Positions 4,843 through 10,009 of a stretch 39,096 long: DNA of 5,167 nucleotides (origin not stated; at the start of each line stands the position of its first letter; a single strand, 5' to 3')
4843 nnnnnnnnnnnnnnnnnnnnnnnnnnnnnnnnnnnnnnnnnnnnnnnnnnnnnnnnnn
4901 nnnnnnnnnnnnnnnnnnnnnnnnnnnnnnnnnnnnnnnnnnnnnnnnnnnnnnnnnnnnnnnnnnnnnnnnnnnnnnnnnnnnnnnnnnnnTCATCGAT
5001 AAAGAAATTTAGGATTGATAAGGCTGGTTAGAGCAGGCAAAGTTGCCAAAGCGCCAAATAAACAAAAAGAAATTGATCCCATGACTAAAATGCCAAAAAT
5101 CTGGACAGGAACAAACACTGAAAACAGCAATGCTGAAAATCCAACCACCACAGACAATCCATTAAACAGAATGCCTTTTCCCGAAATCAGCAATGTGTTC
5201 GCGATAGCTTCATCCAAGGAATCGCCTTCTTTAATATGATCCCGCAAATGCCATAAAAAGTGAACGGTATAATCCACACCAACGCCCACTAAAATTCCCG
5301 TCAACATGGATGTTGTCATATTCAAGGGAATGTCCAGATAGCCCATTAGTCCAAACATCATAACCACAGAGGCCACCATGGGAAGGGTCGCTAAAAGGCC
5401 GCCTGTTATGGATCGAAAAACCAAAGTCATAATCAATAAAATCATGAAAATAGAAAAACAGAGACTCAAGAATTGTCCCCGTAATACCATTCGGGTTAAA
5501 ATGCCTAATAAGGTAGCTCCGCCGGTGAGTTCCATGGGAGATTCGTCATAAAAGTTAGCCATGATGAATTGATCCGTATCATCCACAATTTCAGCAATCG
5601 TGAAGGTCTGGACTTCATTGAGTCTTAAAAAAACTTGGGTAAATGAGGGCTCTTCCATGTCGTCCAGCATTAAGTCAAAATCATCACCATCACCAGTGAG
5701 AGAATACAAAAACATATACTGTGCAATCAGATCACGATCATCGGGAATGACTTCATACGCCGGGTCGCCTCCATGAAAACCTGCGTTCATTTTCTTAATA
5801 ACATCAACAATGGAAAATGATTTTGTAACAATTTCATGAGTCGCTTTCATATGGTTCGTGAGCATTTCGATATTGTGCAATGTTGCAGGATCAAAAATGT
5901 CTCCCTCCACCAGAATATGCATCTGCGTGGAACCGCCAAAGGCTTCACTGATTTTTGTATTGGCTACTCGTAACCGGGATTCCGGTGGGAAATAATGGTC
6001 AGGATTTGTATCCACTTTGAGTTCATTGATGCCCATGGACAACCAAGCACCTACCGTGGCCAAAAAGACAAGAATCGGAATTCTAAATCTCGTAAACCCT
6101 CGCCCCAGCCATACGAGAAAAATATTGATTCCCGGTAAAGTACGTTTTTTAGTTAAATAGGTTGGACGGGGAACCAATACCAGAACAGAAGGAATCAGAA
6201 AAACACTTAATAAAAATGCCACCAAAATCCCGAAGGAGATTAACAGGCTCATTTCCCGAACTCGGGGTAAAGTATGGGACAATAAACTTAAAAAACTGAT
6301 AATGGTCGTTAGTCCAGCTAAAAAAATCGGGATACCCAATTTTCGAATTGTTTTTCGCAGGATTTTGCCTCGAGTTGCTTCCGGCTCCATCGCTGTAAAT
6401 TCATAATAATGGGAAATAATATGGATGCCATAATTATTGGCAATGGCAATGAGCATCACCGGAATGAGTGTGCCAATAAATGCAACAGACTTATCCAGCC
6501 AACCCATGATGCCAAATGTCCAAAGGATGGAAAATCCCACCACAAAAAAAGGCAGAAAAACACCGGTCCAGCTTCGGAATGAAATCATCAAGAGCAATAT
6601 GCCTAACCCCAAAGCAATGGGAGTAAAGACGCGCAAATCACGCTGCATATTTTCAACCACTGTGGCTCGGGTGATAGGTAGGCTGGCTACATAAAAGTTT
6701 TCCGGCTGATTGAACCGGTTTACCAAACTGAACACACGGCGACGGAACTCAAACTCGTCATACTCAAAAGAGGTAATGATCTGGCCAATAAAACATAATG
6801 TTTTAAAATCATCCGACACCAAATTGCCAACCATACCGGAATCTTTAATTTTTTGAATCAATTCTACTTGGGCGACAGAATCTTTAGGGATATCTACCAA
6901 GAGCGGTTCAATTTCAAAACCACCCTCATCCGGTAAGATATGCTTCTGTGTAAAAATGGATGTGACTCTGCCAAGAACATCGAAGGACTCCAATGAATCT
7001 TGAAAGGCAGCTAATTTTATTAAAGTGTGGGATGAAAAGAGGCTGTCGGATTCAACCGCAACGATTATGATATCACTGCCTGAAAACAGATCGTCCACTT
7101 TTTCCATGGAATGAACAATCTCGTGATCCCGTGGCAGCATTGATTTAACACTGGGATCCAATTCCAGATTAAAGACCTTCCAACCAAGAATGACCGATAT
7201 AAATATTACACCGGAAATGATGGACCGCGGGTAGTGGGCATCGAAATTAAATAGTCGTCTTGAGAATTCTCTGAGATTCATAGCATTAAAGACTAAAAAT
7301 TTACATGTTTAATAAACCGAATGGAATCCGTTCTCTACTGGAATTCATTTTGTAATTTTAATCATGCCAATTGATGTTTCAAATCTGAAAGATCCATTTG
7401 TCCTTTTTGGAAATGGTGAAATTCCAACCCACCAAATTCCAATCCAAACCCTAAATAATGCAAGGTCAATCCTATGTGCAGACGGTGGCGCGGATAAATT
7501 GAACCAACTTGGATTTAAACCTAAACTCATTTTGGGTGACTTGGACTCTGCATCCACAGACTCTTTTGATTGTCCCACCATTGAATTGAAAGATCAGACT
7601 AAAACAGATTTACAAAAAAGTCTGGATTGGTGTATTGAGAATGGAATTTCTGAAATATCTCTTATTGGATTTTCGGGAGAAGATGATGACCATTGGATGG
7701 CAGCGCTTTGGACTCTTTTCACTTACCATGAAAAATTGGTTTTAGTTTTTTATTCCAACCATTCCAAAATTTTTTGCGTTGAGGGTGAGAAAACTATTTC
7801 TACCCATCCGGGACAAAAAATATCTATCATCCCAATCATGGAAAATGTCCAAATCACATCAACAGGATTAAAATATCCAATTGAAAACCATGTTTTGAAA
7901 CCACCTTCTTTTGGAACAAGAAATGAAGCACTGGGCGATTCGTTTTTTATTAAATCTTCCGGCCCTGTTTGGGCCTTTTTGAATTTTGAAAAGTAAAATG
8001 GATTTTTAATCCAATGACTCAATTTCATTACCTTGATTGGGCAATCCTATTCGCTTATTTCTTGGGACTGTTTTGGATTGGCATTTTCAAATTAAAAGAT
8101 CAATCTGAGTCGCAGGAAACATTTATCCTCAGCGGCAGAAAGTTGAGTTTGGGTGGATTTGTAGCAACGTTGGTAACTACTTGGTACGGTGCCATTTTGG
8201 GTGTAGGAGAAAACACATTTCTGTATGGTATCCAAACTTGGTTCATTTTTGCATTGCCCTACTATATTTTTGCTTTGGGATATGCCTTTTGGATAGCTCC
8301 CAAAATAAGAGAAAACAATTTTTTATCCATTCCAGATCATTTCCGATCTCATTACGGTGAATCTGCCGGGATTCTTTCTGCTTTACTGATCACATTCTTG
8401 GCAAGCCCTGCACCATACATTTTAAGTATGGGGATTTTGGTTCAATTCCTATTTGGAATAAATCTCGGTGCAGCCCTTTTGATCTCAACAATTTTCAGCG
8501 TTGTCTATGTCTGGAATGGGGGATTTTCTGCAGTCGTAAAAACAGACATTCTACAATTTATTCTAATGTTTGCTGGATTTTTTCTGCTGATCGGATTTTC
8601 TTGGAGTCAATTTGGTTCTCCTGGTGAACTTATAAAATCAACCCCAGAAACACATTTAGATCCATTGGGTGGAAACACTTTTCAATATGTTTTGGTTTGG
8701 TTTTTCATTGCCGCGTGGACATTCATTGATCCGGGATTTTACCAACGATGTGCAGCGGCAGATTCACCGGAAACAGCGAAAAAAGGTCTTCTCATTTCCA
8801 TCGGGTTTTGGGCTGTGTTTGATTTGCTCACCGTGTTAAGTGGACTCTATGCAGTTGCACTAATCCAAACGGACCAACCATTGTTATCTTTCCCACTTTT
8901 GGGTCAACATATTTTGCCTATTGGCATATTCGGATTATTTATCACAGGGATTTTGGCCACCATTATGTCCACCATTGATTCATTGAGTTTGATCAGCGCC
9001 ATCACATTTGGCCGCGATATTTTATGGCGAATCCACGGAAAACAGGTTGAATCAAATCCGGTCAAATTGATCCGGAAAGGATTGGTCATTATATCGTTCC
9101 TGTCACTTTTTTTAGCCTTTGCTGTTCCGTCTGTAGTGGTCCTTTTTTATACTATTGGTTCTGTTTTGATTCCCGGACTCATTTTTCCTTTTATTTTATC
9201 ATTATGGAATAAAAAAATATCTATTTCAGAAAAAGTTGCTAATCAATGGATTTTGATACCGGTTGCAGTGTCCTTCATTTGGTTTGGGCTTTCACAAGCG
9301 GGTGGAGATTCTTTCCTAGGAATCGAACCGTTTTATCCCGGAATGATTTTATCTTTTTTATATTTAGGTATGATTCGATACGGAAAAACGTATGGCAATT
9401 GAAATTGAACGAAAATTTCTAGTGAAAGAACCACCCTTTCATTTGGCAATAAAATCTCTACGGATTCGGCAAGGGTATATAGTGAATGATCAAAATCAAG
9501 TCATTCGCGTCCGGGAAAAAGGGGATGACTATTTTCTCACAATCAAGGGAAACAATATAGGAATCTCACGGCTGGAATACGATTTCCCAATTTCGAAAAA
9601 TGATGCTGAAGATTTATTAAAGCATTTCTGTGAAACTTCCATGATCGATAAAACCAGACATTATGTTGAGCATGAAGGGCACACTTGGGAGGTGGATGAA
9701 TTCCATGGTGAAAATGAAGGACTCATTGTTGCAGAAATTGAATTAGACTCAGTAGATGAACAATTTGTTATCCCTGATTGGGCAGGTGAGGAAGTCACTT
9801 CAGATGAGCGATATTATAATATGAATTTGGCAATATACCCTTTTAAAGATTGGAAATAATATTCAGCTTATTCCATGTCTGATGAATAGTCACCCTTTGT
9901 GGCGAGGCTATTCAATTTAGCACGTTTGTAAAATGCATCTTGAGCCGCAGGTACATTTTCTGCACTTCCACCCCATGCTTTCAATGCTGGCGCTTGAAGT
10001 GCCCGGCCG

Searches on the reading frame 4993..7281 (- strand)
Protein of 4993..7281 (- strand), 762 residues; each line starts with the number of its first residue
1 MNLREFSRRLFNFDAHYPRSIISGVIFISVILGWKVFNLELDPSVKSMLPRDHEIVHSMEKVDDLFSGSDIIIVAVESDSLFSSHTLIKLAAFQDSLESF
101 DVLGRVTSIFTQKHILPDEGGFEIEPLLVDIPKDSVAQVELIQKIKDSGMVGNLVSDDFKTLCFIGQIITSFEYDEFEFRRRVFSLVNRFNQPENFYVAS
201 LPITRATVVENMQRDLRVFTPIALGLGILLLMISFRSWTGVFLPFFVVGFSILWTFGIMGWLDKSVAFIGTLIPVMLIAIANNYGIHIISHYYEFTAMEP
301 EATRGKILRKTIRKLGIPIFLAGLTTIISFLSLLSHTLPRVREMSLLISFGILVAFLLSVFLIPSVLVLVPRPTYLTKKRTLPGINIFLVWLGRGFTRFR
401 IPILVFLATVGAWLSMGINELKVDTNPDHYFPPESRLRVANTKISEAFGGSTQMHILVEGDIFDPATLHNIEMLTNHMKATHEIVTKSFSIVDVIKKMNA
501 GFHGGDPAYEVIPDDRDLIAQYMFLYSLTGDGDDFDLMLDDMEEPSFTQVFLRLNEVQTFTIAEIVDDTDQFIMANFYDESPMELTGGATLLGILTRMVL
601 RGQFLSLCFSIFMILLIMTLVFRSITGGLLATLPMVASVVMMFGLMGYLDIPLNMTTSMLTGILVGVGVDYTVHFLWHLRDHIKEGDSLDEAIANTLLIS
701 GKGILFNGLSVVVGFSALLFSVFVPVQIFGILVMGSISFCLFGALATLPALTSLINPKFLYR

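Call 76: search_protein_families(library=pfam, proteins=[window:4993-7281:-], max_evalue=0.001)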
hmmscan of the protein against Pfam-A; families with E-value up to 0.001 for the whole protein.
window:4993-7281:- (762 aa): 3 families
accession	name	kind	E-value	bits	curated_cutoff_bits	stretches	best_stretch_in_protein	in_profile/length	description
PF03176.21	MMPL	-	1.1e-42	146.6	20.5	2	48-389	2-317/333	MMPL family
PF12349.14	Sterol-sensing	-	1.1e-10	42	22.3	1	242-373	10-139/153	Sterol-sensing domain of SREBP cleavage-activation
PF02460.24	Patched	-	0.00079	19.6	23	0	246-368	36-155/156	Patched SSD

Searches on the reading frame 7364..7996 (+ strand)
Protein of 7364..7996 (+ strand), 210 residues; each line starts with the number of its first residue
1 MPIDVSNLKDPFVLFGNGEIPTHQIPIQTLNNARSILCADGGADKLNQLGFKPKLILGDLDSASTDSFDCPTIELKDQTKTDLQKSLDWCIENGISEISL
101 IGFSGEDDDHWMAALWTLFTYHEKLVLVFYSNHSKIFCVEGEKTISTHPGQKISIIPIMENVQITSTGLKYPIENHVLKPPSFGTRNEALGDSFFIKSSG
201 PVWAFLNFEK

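Call 76: search_protein_families(library=pfam, proteins=[window:7364-7996:+], max_evalue=0.001)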
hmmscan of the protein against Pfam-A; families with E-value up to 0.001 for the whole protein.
window:7364-7996:+ (210 aa): 3 families
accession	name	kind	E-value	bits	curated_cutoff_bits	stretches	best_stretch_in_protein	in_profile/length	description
PF04263.21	TPK_catalytic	-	1.8e-19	70.2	30.7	1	29-124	4-107/113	Thiamin pyrophosphokinase, catalytic domain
PF21275.2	Thi_PPkinase_C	-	3.4e-08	33.7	27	1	139-204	6-68/69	Thiamin pyrophosphokinase, substrate-binding domain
PF04265.19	TPK_B1_binding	-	1.6e-07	31.3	22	1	149-201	10-65/67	Thiamin pyrophosphokinase, vitamin B1 binding domain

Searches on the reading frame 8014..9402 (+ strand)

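Call 76: search_protein_families(library=pfam, proteins=[window:8014-9402:+], max_evalue=0.001)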
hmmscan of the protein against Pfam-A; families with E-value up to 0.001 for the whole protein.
window:8014-9402:+ (462 aa): 1 family
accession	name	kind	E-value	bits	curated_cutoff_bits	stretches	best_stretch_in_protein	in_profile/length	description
PF00474.23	SSF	-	1.5e-34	120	22.8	1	37-402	1-394/406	Sodium:solute symporter family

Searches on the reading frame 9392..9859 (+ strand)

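Call 76: search_protein_families(library=pfam, proteins=[window:9392-9859:+], max_evalue=0.001)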
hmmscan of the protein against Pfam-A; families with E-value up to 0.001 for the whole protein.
window:9392-9859:+ (155 aa): 1 family
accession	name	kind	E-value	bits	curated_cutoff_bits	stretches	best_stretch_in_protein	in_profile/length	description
PF01928.26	CYTH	-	2.6e-12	47.4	23.2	1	2-142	1-179/179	CYTH domain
